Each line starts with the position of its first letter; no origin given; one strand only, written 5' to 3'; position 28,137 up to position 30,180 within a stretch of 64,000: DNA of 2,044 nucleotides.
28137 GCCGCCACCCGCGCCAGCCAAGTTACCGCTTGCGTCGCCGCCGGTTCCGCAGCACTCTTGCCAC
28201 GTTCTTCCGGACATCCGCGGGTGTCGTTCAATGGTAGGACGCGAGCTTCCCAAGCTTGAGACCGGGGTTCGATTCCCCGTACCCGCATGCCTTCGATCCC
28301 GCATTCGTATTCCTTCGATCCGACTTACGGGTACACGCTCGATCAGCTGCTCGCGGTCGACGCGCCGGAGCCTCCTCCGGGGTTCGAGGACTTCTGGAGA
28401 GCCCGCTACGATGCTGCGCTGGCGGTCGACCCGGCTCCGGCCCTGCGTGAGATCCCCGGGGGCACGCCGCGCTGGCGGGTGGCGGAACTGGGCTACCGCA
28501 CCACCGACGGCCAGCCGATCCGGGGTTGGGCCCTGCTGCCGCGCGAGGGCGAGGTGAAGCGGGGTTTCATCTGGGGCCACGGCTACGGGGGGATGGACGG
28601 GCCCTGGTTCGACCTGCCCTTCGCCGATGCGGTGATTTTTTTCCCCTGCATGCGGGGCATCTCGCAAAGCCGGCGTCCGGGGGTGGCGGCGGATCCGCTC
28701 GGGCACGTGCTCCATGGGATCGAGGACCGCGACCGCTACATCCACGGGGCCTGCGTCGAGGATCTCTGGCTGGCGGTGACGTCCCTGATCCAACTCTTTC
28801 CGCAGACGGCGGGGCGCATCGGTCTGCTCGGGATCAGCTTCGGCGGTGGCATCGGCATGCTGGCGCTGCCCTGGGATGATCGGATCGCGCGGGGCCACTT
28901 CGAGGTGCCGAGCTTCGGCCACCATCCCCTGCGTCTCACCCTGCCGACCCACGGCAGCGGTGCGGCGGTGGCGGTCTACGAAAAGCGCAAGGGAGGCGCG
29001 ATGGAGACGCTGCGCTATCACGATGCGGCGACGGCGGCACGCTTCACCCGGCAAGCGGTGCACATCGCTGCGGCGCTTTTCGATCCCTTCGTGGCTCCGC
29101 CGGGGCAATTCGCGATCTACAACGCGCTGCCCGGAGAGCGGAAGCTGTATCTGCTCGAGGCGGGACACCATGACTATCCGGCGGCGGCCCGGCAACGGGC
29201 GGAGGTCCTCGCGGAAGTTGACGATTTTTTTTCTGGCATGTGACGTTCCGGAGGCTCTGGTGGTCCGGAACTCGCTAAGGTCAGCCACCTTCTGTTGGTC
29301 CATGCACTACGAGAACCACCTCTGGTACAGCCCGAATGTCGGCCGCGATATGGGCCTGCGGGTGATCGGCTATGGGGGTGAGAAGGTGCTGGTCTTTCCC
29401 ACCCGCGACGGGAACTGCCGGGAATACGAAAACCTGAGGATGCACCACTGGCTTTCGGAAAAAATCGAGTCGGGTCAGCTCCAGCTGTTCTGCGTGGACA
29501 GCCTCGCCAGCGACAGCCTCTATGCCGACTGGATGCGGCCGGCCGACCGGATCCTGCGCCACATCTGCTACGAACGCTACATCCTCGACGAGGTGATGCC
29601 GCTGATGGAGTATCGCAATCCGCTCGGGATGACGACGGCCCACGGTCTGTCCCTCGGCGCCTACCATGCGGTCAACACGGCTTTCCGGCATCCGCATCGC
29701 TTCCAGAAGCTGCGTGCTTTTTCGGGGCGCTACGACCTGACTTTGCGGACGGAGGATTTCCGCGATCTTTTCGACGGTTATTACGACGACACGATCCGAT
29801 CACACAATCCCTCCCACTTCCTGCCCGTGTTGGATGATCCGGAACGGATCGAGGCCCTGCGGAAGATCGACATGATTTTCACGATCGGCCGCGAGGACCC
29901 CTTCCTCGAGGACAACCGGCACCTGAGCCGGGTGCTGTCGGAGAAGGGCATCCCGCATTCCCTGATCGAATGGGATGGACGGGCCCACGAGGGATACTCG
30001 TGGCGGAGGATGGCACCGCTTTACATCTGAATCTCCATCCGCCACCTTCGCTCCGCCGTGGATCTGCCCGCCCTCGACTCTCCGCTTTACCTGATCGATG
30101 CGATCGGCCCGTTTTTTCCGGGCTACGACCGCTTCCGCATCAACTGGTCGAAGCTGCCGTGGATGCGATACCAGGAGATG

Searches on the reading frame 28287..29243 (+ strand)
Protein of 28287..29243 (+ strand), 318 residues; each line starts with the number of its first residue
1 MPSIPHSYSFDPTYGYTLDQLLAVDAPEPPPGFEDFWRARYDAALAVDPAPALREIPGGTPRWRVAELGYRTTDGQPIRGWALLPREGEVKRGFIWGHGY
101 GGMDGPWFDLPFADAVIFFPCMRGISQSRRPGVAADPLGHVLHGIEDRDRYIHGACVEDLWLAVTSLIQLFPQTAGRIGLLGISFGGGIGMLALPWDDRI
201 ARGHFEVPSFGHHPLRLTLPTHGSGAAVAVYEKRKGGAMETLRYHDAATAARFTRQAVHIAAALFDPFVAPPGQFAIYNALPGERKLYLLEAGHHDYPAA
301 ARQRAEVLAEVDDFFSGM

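Call 8: search_protein_families(library=pfam, max_evalue=0.01, proteins=[window:28287-29243:+])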
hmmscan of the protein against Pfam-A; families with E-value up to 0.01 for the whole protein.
window:28287-29243:+ (318 aa): 1 family
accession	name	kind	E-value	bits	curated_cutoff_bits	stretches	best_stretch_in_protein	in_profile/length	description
PF05448.18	AXE1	-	3.2e-21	75.9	21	1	29-300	20-308/321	Acetyl xylan esterase (AXE1)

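Call 12: find_encoding_contigs(protein=window:28287-29243:+, flank=10000, max_places=8)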
Protein window:28287-29243:+ (318 aa): 1 contig read that carries it; 1 place shown.
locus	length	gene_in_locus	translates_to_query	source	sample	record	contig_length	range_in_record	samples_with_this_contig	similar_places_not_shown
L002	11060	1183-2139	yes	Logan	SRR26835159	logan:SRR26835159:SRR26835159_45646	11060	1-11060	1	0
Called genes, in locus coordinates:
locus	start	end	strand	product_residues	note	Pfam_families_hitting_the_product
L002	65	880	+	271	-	PF08867:FRG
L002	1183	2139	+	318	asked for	PF05448:AXE1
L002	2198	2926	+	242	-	PF00756:Esterase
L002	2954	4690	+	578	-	-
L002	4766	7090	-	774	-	PF00141:peroxidase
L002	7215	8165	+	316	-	PF00126:HTH_1, PF03466:LysR_substrate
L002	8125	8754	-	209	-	-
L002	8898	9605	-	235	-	-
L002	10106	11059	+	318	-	?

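Call 21: find_related_loci(query=window:28287-29243:+, collection=metagenome_contigs, flank=10000)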
Query window:28287-29243:+ (318 aa) in metagenome_contigs; peptide patterns used: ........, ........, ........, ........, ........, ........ (x = any residue, [..] = any of these).
51 stretches matched a pattern; 3 encode a relative of the query (tblastn E <= 1e-3); 3 distinct loci.
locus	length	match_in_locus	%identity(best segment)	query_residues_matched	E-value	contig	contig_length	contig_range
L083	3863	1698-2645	56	2-318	9e-128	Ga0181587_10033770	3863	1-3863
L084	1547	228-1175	57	2-318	8e-126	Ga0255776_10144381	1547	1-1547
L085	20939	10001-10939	53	6-318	3e-113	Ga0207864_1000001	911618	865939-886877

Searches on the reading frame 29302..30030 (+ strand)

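Call 81: search_protein_families(library=pfam, max_evalue=0.0001, proteins=[window:29302-30030:+])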
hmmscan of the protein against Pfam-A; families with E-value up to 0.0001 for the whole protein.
window:29302-30030:+ (242 aa): 1 family
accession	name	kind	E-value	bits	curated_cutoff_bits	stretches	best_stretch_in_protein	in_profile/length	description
PF00756.26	Esterase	-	4.3e-09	37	22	1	14-206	5-201/251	Putative esterase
